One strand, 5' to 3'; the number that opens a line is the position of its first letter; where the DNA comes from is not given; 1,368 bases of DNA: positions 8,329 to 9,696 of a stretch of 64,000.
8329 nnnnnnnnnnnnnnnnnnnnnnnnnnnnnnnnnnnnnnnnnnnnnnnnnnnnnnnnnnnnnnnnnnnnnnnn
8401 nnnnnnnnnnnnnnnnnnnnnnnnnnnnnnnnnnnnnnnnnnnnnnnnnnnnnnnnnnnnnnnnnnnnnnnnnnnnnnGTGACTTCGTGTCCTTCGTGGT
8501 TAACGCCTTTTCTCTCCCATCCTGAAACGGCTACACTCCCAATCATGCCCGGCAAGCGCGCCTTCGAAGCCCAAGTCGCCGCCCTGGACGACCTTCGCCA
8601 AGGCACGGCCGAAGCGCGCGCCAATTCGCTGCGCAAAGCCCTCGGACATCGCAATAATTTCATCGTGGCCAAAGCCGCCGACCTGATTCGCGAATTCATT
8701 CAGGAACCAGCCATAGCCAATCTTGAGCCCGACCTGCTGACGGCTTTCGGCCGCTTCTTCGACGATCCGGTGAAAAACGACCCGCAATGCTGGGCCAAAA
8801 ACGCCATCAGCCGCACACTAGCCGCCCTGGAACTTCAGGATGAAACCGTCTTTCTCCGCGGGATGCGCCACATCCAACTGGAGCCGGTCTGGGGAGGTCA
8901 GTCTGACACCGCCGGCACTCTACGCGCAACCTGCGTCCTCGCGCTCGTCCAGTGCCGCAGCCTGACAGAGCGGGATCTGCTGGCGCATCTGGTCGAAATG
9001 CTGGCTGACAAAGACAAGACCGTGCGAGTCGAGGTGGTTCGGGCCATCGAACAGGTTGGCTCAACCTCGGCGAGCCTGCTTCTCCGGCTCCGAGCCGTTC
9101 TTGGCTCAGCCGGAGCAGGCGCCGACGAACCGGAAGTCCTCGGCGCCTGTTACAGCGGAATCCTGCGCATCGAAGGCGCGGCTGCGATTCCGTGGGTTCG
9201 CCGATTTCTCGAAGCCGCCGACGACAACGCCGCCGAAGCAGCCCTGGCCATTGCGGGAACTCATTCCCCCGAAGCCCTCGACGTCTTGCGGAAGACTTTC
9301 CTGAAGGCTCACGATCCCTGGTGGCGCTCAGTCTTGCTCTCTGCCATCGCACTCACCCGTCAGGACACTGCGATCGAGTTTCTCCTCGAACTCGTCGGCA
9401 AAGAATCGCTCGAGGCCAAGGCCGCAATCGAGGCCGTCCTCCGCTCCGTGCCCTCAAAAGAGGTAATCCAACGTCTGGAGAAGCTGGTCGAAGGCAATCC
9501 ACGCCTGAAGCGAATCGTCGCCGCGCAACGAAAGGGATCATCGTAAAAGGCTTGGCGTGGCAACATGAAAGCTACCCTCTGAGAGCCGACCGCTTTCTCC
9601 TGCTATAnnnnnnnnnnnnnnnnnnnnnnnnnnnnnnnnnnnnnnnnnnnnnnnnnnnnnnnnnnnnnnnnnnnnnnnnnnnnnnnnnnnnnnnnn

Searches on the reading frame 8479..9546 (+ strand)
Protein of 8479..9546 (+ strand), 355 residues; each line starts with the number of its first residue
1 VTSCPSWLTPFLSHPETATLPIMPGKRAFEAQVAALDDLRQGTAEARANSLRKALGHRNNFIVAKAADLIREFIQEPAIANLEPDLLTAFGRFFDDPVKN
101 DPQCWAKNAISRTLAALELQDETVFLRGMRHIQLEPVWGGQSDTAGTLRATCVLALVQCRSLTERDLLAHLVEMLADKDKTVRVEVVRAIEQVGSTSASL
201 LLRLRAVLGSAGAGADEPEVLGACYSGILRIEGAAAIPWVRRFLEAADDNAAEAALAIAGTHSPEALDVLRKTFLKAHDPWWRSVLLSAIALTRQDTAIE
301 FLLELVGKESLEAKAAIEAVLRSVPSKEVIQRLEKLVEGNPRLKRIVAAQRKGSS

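Call 9: search_protein_families(library=pfam, proteins=[window:8479-9546:+], max_evalue=0.01)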
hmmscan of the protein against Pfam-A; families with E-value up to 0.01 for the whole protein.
window:8479-9546:+ (355 aa): 5 families
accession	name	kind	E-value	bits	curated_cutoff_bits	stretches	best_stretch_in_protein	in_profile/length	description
PF13646.12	HEAT_2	-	2e-11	44.5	27.7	3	248-319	14-85/88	HEAT repeats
PF12717.13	Cnd1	-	0.00052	20.5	26.4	0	150-202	42-94/162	non-SMC mitotic condensation complex subunit 1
PF02985.28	HEAT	-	0.0033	18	23.5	0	167-194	1-28/31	HEAT repeat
PF20168.4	PDS5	-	0.0046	15.3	27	1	142-199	294-354/1053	Sister chromatid cohesion protein PDS5 protein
PF21581.3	SCD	-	0.0074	17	27.5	0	146-196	5-60/75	Stromalin conservative domain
